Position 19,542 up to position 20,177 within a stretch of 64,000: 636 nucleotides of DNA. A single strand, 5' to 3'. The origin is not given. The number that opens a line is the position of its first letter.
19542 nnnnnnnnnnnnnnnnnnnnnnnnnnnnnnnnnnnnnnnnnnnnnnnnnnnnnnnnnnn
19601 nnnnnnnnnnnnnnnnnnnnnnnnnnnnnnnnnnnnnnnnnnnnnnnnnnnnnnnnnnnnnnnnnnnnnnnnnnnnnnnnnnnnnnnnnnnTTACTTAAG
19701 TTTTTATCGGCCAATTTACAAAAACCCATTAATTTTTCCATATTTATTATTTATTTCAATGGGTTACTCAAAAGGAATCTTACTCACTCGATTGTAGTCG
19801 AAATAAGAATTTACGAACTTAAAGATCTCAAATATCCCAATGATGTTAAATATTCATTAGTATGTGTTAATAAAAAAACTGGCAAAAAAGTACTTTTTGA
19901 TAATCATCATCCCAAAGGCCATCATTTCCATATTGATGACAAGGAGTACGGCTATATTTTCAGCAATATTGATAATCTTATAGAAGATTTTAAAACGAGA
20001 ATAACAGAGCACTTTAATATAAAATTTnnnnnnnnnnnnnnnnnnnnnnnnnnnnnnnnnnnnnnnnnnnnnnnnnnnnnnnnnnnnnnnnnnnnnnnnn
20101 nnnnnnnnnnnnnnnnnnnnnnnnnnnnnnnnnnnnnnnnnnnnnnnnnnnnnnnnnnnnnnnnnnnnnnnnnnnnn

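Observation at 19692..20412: Start-less His-rich small ORF coupled to a wHTH gene: cryptic two-gene cassette between the lipoprotein and the flagellar operon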

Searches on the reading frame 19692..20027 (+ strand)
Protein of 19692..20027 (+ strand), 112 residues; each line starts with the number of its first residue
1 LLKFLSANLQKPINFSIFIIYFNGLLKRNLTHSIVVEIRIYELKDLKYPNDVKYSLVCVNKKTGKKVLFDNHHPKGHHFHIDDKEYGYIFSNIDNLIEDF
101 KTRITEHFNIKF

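Call 6: search_protein_families(library=pfam, proteins=[window:19692-20027:+], max_evalue=1)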
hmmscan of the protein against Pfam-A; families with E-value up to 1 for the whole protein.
seq(112 aa): 2 families
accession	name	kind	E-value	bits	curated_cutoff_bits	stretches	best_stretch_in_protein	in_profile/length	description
PF20126.4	TumE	-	3.7e-11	43.3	23.4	1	31-104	4-80/81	Toxin TumE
PF06394.18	Pepsin-I3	-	0.046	14.4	21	1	20-56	29-65/74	Pepsin inhibitor-3-like repeated domain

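Call 7: search_protein_families(library=ncbifam, proteins=[window:19692-20027:+], max_evalue=1)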
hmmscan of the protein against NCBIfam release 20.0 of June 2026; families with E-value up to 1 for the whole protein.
seq(112 aa): 1 family
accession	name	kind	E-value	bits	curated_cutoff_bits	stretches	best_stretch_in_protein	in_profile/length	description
NF002063.0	PRK00893.1-3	equivalog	0.031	14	171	1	24-63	68-107/142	aspartate carbamoyltransferase regulatory subunit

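Call 9: find_homologous_proteins(query=window:19749-20027:+, max_evalue=0.001)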
Query seq(93 aa) (93 aa): 1 proteins with E <= 0.001 among 2 candidates.
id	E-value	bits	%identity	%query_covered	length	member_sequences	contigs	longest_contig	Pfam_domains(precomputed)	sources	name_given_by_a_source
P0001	7.9e-30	121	66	82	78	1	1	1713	PF20126.5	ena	-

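Call 11: find_encoding_contigs(protein=P0001, flank=6000, max_places=6)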
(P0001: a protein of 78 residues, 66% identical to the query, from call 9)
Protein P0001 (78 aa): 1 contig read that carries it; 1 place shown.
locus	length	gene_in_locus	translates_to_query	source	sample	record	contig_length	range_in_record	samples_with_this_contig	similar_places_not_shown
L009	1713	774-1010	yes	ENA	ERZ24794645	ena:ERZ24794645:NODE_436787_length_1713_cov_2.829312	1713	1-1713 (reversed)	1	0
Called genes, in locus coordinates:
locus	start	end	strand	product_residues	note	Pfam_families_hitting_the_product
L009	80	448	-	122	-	-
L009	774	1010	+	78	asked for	PF20126:TumE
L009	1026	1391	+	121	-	PF25212:HVO_A0114 (weak)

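Call 20: find_related_loci(query=A2, collection=genome_contigs, flank=3000)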
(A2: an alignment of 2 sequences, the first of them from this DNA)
Query A2 (90 aa) in genome_contigs; peptide patterns used: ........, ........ (x = any residue, [..] = any of these).
238 stretches matched a pattern; 88 encode a relative of the query (tblastn E <= 1e-3); the best 80 are kept; 80 distinct loci.
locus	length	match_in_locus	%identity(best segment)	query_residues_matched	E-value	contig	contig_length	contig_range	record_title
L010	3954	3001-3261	52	4-89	3e-28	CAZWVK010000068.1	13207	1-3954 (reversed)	MAG TPA_asm: uncultured Pseudobdellovibrionaceae bacterium isolate SRP304446_co1_112 genome assembly, contig: NODE_3327_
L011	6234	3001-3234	53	13-89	3e-26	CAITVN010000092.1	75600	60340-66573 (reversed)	MAG: Oligoflexia bacterium isolate LJ_bin-4497 genome assembly, contig: bin-4497:092/244, whole genome shotgun sequence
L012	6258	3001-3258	49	4-89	4e-25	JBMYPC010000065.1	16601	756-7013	MAG: Bacteriovoracaceae bacterium isolate ME_XS_2307_bin_20 ME_XS_2307_bin_20_65, whole genome shotgun sequence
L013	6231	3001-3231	49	13-88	4e-24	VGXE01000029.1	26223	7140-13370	MAG: Nitrospira sp. isolate M_DeepCast_65m_mx_150 M_DeepCast_65m_mx_150_Ga0194120_10003353, whole genome shotgun sequenc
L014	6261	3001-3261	44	5-90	2e-23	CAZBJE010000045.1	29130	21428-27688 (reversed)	MAG TPA_asm: uncultured Pseudobdellovibrionaceae bacterium isolate SRP296810_co1_366 genome assembly, contig: NODE_1471_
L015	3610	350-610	40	5-90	8e-23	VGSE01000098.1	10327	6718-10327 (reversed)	MAG: Deltaproteobacteria bacterium isolate K_Offshore_120m_m2_196 K_Offshore_120m_m2_196_Ga0194131_10011810, whole genom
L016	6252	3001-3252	50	8-90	7e-23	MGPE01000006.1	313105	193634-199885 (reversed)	MAG: Deltaproteobacteria bacterium GWA2_38_16 gwa2_scaffold_18, whole genome shotgun sequence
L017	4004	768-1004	51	13-90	1e-22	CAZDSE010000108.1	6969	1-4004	MAG TPA_asm: uncultured bacterium isolate binchicken_co125_1166 genome assembly, contig: NODE_21631_length_6969_cov_3.13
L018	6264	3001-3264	47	4-90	1e-21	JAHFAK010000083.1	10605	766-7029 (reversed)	MAG: Deltaproteobacteria bacterium isolate nzgw173 NODE_9867_length_10606_cov_7.146304, whole genome shotgun sequence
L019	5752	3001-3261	39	4-89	6e-20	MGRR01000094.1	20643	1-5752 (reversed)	MAG: Deltaproteobacteria bacterium RIFCSPHIGHO2_12_FULL_43_9 rifcsphigho2_12_scaffold_4238, whole genome shotgun sequenc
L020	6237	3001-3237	42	13-90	3e-19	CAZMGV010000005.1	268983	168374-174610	MAG TPA_asm: uncultured bacterium isolate binchicken_co199_84 genome assembly, contig: NODE_38_length_268983_cov_15.5055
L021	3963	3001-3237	39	11-88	5e-19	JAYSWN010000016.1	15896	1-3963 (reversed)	MAG: Pseudomonadota bacterium isolate GFS_12952 GFS_12952_15, whole genome shotgun sequence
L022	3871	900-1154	40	5-88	1e-18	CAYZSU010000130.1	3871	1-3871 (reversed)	MAG TPA_asm: uncultured Myxococcales bacterium isolate SRP077602_co7_165 genome assembly, contig: NODE_86320_length_3871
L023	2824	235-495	39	5-90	1e-18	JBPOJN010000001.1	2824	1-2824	MAG: Myxococcota bacterium isolate MAG_483 c_000000618960, whole genome shotgun sequence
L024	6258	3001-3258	45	5-89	1e-19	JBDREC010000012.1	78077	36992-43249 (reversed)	MAG: Pseudomonadota bacterium isolate MEGAHIT-group-1.295 k141_5380992, whole genome shotgun sequence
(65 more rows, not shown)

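Call 21: find_related_loci(query=A2, collection=metagenome_contigs, flank=3000)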
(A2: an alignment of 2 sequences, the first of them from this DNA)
Query A2 (90 aa) in metagenome_contigs; peptide patterns used: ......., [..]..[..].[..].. (x = any residue, [..] = any of these).
283 stretches matched a pattern; 15 encode a relative of the query (tblastn E <= 1e-3); 15 distinct loci.
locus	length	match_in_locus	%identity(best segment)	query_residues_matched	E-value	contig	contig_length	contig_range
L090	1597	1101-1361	49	4-89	2e-28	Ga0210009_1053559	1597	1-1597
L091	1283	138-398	49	4-89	9e-29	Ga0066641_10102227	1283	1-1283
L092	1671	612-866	49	5-88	1e-26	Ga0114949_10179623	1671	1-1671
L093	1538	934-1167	54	13-89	6e-25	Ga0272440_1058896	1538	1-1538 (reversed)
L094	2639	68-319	43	5-90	2e-23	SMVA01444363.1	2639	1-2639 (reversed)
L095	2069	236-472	42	13-90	1e-23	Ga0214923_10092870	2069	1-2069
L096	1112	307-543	39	13-90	7e-22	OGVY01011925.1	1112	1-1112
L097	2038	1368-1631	42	5-90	4e-21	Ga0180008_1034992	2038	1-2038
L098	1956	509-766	44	4-88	1e-20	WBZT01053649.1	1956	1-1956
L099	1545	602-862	40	5-90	3e-20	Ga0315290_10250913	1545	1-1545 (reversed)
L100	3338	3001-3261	40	4-89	2e-18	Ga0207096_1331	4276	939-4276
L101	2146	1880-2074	43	22-84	3e-14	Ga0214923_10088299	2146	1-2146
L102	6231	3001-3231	39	5-78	2e-13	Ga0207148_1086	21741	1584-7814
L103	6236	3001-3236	48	13-90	6e-13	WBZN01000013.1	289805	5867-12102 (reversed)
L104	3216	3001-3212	63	5-74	3e-12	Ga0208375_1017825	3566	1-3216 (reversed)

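Call 44: find_homologous_proteins(query=A4, max_evalue=1e-10)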
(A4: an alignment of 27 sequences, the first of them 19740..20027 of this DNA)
Query A4 (27 sequences) (96 aa, profile of the alignment): 546 proteins with E <= 1e-10 among 650 candidates; the best 120 are listed.
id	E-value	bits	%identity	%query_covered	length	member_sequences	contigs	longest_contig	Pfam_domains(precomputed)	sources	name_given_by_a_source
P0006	4.0e-40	153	53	90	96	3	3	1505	PF20126.5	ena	-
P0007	5.9e-39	150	44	90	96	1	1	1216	-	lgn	-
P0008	9.2e-39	149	43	90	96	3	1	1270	-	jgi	-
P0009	1.5e-38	148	44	90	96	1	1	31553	PF20126.5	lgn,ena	-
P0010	1.8e-38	148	47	90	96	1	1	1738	-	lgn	-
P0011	2.6e-38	148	45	91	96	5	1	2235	PF20126.5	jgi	jgi:hypothetical protein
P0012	3.1e-38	147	47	91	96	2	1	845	PF20126.5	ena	-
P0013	4.2e-38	147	41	98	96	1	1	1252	-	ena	-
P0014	4.5e-38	147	44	90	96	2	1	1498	PF20126.5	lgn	-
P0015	4.7e-38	147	44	90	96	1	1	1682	-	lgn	-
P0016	4.8e-38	147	47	81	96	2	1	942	-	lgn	-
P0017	5.8e-38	146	48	91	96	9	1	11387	PF20126.5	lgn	-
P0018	5.8e-38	146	48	90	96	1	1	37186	PF20126.5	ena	-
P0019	6.1e-38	146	45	90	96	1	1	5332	-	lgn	-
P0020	7.1e-38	146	43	90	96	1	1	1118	-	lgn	-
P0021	7.4e-38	146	44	81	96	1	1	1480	PF20126.5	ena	-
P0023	1.0e-37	146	43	90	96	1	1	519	PF20126.5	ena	-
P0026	1.4e-37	145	44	89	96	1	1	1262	PF20126.5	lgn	-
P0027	1.4e-37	145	45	79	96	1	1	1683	PF20126.5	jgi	jgi:hypothetical protein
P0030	1.7e-37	145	45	91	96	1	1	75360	PF20126.5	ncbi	-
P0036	2.1e-37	145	47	90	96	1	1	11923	PF20126.5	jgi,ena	-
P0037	2.1e-37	145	43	90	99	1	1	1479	PF20126.5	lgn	-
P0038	2.3e-37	145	47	81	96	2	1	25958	PF20126.5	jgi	-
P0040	2.4e-37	144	44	90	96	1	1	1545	PF20126.5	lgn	-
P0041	2.5e-37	144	45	90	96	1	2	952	PF20126.5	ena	-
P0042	3.1e-37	144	47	79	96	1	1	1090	PF20126.5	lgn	-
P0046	3.7e-37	144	47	79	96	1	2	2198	PF20126.5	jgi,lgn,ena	-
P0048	4.1e-37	144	40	91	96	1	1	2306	PF20126.5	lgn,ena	-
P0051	4.4e-37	144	44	98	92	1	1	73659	PF20126.5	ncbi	ncbi:hypothetical protein ACFLRA_00810 [Bdellovibrionota bacterium]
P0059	5.6e-37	143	45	98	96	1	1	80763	PF20126.5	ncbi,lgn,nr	ncbi:MAG: hypothetical protein EA369_07145 [Bradymonadales bacterium]|nr:MAG: hypothetical protein E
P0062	6.6e-37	143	41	88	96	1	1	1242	PF20126.5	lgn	-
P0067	8.6e-37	143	42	98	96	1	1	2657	PF20126.5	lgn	-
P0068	8.8e-37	143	47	90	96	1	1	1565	PF20126.5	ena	-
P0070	9.9e-37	142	47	90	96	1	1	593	PF20126.5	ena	-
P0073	1.1e-36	142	47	90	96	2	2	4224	PF20126.5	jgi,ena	jgi:hypothetical protein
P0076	1.2e-36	142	42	81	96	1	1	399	PF20126.5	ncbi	-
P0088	1.7e-36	142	47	80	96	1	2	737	PF20126.5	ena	-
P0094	2.1e-36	141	41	90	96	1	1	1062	PF20126.5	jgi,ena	-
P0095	2.1e-36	141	48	81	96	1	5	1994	PF20126.5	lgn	-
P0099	2.3e-36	141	44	90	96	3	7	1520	PF20126.5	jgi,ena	-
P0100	2.4e-36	141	39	98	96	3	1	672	PF20126.5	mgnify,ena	mgnify:CR=1 FL=1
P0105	3.2e-36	141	53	81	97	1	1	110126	PF20126.5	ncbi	-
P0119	6.3e-36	140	40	90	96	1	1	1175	PF20126.5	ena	-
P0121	6.6e-36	140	47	91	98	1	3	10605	PF20126.5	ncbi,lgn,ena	-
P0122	6.7e-36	140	45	89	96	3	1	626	PF20126.5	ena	-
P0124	7.0e-36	140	43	89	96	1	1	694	PF20126.5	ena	-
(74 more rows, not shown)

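Call 50: predict_structure(alignment_id=A5)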
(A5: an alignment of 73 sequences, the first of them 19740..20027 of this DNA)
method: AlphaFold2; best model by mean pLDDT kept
length: 96 residues; sequences in the alignment: 73
mean_pLDDT: 83.6   pTM: 0.77
mean pLDDT of the five models: 83.6, 82.6, 81.9, 81.4, 80.6
residues with pLDDT >= 90: 52; 70-90: 27; 50-70: 3; < 50: 14
segments of 3 or more residues with pLDDT < 50: 1-14
pLDDT, mean of each block of 10 residues (from residue 1): 44 65 87 88 92 92 97 95 94 82
secondary structure, 60 per line:
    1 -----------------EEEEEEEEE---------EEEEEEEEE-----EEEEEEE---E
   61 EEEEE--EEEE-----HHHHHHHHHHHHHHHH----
elements in order: E18-26 E36-44 E50-56 E60-65 E68-71 H77-92

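Call 54: fold_search(model_id=the predicted structure, library=pdb)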
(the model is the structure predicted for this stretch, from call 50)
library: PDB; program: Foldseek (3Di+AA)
matches with E <= 10: 188; with E <= 0.001: 0
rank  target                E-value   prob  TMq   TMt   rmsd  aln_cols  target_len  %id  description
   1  5boi                  3.8e-01  0.23  0.28  0.15  12.0        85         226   20  Bacillus megaterium YpeB C-terminal domain (released 2015-08-12)
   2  6zw0_A                6.6e-01  0.28  0.33  0.12  13.2       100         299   17  Connectase MJ0548 from Methanocaldococcus jannaschii in complex with an MtrA-derived peptide (released 2021-06-09)
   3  5t87_F                6.6e-01  0.23  0.24  0.28   8.7        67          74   18  Crystal structure of CDI complex from Cupriavidus taiwanensis LMG 19424 (released 2017-09-13)
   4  3gxw_B                9.7e-01  0.18  0.28  0.28   7.3        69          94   12  Structure of the SH2 domain of the Candida glabrata transcription elongation factor Spt6, crystal form A (released 2009-05-26)
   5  5t87_G                9.7e-01  0.15  0.21  0.26   8.8        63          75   19  Crystal structure of CDI complex from Cupriavidus taiwanensis LMG 19424 (released 2017-09-13)
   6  5yzg_Y                1.5e+00  0.09  0.26  0.15  11.7        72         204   10  The Cryo-EM Structure of Human Catalytic Step I Spliceosome (C complex) at 4.1 angstrom resolution (released 2018-08-08)
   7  7uql_A                1.6e+00  0.07  0.24  0.18  13.3       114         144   12  Pathogenesis related 10-10 app from (released 2023-03-01)
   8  7fj7_B                1.7e+00  0.30  0.37  0.12   4.0        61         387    6  KpAckA (PduW) native structure (released 2022-08-10)
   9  5t87_H                1.7e+00  0.08  0.17  0.21   9.6        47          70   23  Crystal structure of CDI complex from Cupriavidus taiwanensis LMG 19424 (released 2017-09-13)
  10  4kbj_B                1.7e+00  0.07  0.20  0.07  12.8        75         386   17  Structure of Mtb RNAP Beta subunit B1 and B2 domains (released 2013-10-02)
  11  9qgm_8A               1.8e+00  0.12  0.28  0.08   7.1        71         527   10  Cryo-EM structure of the PlPVC1 central spike, 3-fold symmetrized (C3), in extended state (released 2025-10-29)
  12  5t87_E                1.8e+00  0.11  0.20  0.25   7.5        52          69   21  Crystal structure of CDI complex from Cupriavidus taiwanensis LMG 19424 (released 2017-09-13)
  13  9f90_H                1.8e+00  0.07  0.24  0.20  12.7        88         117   17  Crystal structure of a designed three-motif Respiratory Syncytial Virus immunogen in complex with motavizumab fab (released 2025-05-21)
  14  6mf6_A                1.9e+00  0.03  0.18  0.09  14.7       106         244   10  Crystal structure of budding yeast Cdc5 polo-box domain in complex with the Dbf4 polo-interacting region. (released 2020-02-19)
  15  1t17_MODEL_1_A        2.0e+00  0.10  0.33  0.24  12.4       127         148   11  Solution Structure of the 18 kDa Protein CC1736 from Caulobacter crescentus: The Northeast Structural Genomics (released 2005-01-04)
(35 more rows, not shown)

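Call 59: predict_structure(alignment_id=A6)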
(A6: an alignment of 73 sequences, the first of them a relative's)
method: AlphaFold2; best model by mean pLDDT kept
length: 96 residues; sequences in the alignment: 73
mean_pLDDT: 95.2   pTM: 0.85
mean pLDDT of the five models: 95.2, 95.1, 94.6, 94.1, 93.8
residues with pLDDT >= 90: 88; 70-90: 7; 50-70: 1; < 50: 0
segments of 3 or more residues with pLDDT < 50: none
pLDDT, mean of each block of 10 residues (from residue 1): 89 97 94 94 98 93 97 96 98 96
secondary structure, 60 per line:
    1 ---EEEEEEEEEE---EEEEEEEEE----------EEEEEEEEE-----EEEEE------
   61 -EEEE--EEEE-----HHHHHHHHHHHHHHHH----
elements in order: E4-13 E17-25 E36-44 E50-54 E62-65 E68-71 H77-92

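Call 65: find_related_loci(query=A4, collection=viral_contigs, flank=3000)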
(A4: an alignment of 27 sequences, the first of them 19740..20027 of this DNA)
Query A4 (96 aa) in viral_contigs; peptide patterns used: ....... (x = any residue, [..] = any of these).
7 stretches matched a pattern, but none encodes a relative of the query by tblastn (E <= 1e-3).
